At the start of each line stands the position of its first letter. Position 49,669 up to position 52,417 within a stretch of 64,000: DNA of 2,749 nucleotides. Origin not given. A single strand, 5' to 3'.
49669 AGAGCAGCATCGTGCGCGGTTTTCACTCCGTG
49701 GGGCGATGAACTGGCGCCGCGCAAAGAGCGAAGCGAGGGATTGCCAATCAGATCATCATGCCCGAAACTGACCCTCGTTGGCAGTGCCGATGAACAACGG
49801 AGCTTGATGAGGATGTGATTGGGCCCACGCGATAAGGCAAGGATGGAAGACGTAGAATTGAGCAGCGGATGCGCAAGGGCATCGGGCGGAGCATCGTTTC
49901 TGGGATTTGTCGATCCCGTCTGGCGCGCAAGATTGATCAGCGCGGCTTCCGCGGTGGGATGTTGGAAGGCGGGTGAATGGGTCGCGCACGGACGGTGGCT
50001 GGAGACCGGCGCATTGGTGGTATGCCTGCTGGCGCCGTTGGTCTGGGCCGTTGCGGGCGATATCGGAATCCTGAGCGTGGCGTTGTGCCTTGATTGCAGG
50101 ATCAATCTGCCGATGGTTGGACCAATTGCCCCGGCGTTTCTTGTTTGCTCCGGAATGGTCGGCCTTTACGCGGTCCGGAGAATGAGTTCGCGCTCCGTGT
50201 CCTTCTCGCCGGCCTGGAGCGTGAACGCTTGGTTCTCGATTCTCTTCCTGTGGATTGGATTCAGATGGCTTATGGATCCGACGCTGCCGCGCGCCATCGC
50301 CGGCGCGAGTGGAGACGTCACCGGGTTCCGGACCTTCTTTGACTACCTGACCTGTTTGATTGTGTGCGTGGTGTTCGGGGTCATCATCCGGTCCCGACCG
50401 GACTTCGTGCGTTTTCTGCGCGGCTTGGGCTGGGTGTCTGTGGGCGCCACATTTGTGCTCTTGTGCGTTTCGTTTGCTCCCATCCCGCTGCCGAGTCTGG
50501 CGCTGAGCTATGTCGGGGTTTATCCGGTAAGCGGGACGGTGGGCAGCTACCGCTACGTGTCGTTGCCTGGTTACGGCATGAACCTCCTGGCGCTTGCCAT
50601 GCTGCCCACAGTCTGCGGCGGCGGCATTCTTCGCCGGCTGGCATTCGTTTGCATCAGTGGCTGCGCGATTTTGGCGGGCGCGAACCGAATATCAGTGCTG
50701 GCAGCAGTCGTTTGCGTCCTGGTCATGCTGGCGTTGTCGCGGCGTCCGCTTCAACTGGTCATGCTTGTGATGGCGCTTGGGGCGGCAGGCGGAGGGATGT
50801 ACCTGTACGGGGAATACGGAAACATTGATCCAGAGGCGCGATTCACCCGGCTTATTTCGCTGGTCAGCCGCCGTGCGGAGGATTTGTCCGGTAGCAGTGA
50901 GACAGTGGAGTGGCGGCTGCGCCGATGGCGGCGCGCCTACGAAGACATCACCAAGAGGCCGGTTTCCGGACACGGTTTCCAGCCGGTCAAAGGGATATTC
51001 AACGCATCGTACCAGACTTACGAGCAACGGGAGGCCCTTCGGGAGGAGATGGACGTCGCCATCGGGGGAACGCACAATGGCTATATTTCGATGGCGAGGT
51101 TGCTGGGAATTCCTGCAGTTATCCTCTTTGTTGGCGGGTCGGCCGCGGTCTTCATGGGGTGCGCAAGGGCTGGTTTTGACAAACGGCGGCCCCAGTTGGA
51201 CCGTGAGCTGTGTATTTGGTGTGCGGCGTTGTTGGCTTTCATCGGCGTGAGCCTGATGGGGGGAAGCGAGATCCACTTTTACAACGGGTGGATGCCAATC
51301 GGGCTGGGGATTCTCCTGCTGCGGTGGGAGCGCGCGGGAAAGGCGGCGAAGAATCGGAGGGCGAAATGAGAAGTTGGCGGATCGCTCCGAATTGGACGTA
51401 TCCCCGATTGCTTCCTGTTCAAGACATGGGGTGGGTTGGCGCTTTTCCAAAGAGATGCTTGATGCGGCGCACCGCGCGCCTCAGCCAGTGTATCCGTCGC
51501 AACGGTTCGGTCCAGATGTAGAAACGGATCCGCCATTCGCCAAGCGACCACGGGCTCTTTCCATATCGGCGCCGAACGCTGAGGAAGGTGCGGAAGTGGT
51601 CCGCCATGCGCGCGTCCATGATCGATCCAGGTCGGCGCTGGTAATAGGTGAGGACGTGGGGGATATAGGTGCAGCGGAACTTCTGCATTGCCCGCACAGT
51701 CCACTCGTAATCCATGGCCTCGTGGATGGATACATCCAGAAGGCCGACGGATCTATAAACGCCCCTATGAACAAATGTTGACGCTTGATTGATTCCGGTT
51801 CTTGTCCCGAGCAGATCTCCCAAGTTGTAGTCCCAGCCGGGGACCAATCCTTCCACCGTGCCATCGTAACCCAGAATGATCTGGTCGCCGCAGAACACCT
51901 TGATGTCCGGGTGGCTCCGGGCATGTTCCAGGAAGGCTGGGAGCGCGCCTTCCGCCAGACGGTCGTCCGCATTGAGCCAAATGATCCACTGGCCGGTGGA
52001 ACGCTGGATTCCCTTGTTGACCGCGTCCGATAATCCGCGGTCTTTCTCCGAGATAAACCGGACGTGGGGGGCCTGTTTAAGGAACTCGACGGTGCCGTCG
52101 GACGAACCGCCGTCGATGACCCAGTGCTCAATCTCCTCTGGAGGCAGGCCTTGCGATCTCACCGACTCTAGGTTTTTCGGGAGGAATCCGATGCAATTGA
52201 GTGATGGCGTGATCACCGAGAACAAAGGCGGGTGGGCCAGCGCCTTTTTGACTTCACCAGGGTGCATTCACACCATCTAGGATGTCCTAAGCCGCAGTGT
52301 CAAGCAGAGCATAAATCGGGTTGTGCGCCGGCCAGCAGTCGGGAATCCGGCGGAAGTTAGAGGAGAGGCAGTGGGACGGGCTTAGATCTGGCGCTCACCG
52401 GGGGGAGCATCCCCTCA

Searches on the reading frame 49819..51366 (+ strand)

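Call 69: search_protein_families(library=pfam, proteins=[window:49819-51366:+], max_evalue=0.00001)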
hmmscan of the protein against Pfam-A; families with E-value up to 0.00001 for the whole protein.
window:49819-51366:+ (516 aa): 1 family
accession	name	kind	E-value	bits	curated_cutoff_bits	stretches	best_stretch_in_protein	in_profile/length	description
PF04932.20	Wzy_C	-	3.1e-14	53.5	31.7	1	276-438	2-149/149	O-Antigen ligase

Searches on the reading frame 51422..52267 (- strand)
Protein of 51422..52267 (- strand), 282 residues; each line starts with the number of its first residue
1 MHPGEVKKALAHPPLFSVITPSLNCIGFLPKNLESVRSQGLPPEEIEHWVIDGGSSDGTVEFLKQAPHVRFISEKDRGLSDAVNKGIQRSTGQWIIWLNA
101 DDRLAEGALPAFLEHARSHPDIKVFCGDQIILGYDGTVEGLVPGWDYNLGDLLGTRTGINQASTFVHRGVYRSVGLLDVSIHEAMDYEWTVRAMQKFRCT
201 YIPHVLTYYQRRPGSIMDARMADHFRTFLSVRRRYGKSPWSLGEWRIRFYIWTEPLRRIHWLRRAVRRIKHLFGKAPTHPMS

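Call 69: search_protein_families(library=pfam, proteins=[window:51422-52267:-], max_evalue=0.00001)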
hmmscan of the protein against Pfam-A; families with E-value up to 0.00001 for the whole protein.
window:51422-52267:- (282 aa): 1 family
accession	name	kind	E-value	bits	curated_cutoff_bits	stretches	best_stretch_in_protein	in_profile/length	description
PF00535.33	Glycos_transf_2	-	1.3e-25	90.7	23.3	1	17-122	1-110/168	Glycosyl transferase family 2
